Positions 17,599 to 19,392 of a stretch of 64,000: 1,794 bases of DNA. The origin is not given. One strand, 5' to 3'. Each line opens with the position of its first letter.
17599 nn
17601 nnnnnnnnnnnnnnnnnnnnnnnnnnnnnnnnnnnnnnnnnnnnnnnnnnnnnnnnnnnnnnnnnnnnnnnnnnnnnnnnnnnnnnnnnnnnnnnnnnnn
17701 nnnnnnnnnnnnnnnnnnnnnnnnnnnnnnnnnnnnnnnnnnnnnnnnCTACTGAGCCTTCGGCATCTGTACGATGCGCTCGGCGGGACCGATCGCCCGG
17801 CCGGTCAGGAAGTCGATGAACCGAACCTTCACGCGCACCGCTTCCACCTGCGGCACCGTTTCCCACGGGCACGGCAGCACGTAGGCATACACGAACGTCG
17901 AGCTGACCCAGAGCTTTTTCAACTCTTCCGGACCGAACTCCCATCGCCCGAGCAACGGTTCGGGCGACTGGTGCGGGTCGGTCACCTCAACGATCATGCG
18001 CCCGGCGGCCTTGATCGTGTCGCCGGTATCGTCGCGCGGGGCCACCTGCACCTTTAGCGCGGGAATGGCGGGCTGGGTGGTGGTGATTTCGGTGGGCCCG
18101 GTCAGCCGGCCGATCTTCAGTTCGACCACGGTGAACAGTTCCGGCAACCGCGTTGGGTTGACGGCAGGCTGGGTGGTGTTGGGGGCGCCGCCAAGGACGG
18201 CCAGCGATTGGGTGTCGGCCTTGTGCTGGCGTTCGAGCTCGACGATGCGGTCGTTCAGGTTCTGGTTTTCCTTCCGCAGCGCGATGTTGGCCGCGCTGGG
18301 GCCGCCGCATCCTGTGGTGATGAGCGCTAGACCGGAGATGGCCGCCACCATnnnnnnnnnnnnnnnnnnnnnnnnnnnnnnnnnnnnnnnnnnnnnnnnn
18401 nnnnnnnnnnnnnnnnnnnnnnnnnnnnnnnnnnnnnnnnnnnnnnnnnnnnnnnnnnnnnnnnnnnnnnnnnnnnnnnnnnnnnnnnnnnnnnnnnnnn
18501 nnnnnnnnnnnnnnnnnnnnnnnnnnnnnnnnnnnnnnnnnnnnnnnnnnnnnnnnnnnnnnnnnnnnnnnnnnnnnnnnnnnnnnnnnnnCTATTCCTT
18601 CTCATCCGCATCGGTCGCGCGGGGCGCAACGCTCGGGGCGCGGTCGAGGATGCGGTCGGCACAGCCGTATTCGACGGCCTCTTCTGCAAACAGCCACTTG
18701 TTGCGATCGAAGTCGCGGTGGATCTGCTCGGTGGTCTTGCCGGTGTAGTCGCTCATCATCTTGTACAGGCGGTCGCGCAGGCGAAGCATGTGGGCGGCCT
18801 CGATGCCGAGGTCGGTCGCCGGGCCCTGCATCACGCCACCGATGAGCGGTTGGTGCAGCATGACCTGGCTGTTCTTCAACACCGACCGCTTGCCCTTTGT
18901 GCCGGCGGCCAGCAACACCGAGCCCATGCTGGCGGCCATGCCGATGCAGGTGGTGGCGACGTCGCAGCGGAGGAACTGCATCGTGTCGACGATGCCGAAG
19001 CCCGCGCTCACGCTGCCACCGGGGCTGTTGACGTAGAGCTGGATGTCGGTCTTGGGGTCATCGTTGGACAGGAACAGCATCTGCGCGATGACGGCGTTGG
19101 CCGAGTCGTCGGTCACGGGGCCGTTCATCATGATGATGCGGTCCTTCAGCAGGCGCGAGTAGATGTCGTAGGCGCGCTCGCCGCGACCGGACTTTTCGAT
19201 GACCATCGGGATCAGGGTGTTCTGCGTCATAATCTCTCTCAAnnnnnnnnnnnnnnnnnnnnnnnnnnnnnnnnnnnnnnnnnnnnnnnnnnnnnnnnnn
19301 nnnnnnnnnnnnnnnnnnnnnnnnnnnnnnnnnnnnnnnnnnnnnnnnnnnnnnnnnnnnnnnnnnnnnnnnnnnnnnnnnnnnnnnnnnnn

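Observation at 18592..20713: Four-gene operon clpP2 - VOC/glyoxalase - 86-aa protein - clpP1 with overlapping stop/start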

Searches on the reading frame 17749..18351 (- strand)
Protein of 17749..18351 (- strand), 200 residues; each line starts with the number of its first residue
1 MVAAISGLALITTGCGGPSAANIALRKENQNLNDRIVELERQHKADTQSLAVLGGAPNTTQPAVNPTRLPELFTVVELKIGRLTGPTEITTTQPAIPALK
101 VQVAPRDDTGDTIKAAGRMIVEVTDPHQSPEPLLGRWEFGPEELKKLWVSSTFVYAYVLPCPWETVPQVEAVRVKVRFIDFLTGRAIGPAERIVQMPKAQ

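Call 64: find_homologous_proteins(query=window:17749-18351:-, max_evalue=0.00001)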
Query window:17749-18351:- (200 aa): 53 proteins with E <= 0.00001 among 325 candidates.
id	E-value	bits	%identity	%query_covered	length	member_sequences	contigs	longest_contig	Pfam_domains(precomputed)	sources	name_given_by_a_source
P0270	2.0e-127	440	100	100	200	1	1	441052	-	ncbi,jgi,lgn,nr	ncbi:MAG TPA: hypothetical protein VGN72_18760 [Tepidisphaeraceae bacterium]|jgi:hypothetical protei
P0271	5.2e-89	315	74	96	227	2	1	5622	-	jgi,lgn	jgi:hypothetical protein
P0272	5.6e-80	286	68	96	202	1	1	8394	-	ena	-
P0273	4.7e-77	276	67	95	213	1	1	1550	-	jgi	-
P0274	3.8e-73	263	63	98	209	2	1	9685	-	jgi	jgi:hypothetical protein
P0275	7.5e-73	262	62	91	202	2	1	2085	-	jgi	jgi:hypothetical protein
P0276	2.5e-71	257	87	66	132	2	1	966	-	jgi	jgi:hypothetical protein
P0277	2.6e-71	257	64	91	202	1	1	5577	-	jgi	jgi:hypothetical protein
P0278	2.4e-69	251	61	93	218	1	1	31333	-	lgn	-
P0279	1.0e-68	249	60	95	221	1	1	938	-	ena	-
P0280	5.2e-67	243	59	95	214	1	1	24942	-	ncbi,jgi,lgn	-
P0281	8.3e-67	243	58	98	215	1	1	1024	-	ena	-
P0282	1.3e-66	242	57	95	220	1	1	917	-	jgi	jgi:hypothetical protein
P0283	4.8e-66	240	57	97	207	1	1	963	-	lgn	-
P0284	1.2e-51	193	50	95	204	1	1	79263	-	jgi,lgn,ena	-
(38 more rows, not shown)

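Call 67: search_protein_families(library=pfam, proteins=[window:17749-18351:-], max_evalue=0.1)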
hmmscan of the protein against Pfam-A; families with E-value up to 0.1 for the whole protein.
window:17749-18351:- (200 aa): 0 families

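Call 69: predict_structure(alignment_id=A4)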
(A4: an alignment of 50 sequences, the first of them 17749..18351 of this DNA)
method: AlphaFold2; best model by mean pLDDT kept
length: 200 residues; sequences in the alignment: 50
mean_pLDDT: 88.6   pTM: 0.68
mean pLDDT of the five models: 88.6, 87.7, 87.4, 87.3, 86.2
residues with pLDDT >= 90: 139; 70-90: 34; 50-70: 24; < 50: 3
segments of 3 or more residues with pLDDT < 50: 1-3
pLDDT, mean of each block of 10 residues (from residue 1): 52 67 92 97 84 70 68 93 96 90 97 97 97 98 97 97 97 98 94 91
secondary structure, 60 per line:
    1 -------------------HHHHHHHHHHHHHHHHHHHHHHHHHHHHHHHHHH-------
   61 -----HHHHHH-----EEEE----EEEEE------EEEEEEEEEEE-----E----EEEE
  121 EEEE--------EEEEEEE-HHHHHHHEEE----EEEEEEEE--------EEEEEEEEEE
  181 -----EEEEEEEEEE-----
elements in order: H20-53 H66-71 E77-80 E85-89 E96-106 E117-124 E133-139 H141-147 E148-150 E155-162 E171-180 E186-195

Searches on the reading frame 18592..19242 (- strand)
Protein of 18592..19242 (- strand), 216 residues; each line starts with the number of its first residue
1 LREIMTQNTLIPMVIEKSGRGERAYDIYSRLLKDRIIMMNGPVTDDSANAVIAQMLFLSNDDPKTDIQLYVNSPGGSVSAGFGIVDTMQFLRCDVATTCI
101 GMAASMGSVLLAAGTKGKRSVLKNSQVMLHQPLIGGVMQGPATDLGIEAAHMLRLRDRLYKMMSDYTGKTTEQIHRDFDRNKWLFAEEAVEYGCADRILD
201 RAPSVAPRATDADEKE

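Call 4: search_protein_families(library=pfam, proteins=[window:18592-19242:-], max_evalue=0.1)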
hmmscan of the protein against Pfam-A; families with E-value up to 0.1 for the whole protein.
window:18592-19242:- (216 aa): 1 family
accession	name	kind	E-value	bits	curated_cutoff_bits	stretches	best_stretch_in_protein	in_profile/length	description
PF00574.28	CLP_protease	-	6.3e-70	235.2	20.2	1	20-201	2-181/182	Clp protease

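Call 6: search_protein_families(library=ncbifam, proteins=[window:18592-19242:-], max_evalue=0.1)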
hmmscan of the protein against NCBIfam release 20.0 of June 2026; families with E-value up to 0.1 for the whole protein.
window:18592-19242:- (216 aa): 12 families
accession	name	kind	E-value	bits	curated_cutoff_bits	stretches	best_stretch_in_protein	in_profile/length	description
NF001368.0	PRK00277.1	subfamily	2e-85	285.8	249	1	6-202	4-198/203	ATP-dependent Clp protease proteolytic subunit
TIGR00493.1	clpP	equivalog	3.2e-80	268.4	308.6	1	9-201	2-192/192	ATP-dependent Clp endopeptidase proteolytic subunit ClpP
NF009203.0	PRK12551.1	equivalog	1.4e-74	250.1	359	1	10-203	1-192/196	ATP-dependent Clp protease proteolytic subunit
NF009205.0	PRK12553.1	subfamily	2.5e-72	242.8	228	1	6-202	9-205/211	ATP-dependent Clp protease proteolytic subunit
NF011091.0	PRK14514.1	equivalog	2e-65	220.5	361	1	8-201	28-219/221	ATP-dependent Clp endopeptidase proteolytic subunit ClpP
NF011090.0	PRK14513.1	equivalog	1.3e-63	214.5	347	1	9-202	2-193/201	ATP-dependent Clp protease proteolytic subunit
NF009204.0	PRK12552.1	equivalog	1.4e-41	142.3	263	1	26-202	22-215/225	ATP-dependent Clp protease proteolytic subunit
NF011089.0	PRK14512.1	equivalog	5.9e-39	133.9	251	1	28-200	22-192/200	ATP-dependent Clp protease proteolytic subunit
NF045540.1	scaf_prot_MCP1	exception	6.4e-27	94.5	475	1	46-206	15-168/652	ClpP-like prohead protease/major capsid protein fusion protein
NF045542.1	Clp_rel_HeadMat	equivalog_domain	1.2e-23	83.8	120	1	59-198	29-165/165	head maturation protease, ClpP-related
TIGR00706.1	SppA_dom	equivalog_domain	0.0095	15.6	155.45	1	39-115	7-84/208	signal peptide peptidase SppA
NF008195.0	PRK10949.1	equivalog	0.046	11.9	746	1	52-107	352-411/618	signal peptide peptidase SppA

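Call 41: search_solved_structures(query=window:18592-19230:-, max_evalue=1e-40)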
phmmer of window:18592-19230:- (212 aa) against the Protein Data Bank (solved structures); distinct sequences matched with E-value up to 1e-40: 96 (the best 60 are shown).
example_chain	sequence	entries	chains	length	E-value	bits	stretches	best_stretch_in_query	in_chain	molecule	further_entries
6cfd_A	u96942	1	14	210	3.5e-69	235.8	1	5-201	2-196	ATP-dependent Clp protease proteolytic subunit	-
6vfs_L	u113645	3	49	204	4.2e-69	235.5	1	3-200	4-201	ATP-dependent Clp protease proteolytic subunit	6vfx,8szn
7kr2_A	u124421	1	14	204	4.2e-69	235.5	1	3-200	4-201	ATP-dependent Clp protease proteolytic subunit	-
5dkp_A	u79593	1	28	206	4.3e-69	235.5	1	3-200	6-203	ATP-dependent Clp protease proteolytic subunit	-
6nah_A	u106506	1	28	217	5.3e-69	235.2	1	3-200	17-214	ATP-dependent Clp protease proteolytic subunit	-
6naq_A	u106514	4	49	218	5.3e-69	235.2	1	3-200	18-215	ATP-dependent Clp protease proteolytic subunit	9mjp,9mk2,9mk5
5g1q_A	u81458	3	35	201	8e-69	234.6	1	2-198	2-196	CLP PROTEASE PROTEOLYTIC SUBUNIT P | ATP-DEPENDENT CLP PROTEASE PROTEOLYTIC SUBUNIT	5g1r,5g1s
3p2l_A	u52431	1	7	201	1.3e-68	233.9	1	3-198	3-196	ATP-dependent Clp protease proteolytic subunit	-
3tt7_A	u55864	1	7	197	1.8e-68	233.5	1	5-197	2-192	ATP-dependent Clp protease proteolytic subunit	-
6naw_A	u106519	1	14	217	1.9e-68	233.4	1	3-200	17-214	ATP-dependent Clp protease proteolytic subunit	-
3kti_A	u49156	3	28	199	2.2e-68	233.2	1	6-197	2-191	ATP-dependent Clp protease proteolytic subunit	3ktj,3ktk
3tt6_A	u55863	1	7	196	2.2e-68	233.2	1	6-197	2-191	ATP-dependent Clp protease proteolytic subunit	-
7fep_A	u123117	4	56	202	2.3e-68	233.1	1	6-197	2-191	ATP-dependent Clp protease proteolytic subunit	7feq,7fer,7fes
6w9t_A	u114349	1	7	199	2.4e-68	233.1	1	6-200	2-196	ATP-dependent Clp protease proteolytic subunit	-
3ktg_A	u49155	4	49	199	2.8e-68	232.8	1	6-196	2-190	ATP-dependent Clp protease proteolytic subunit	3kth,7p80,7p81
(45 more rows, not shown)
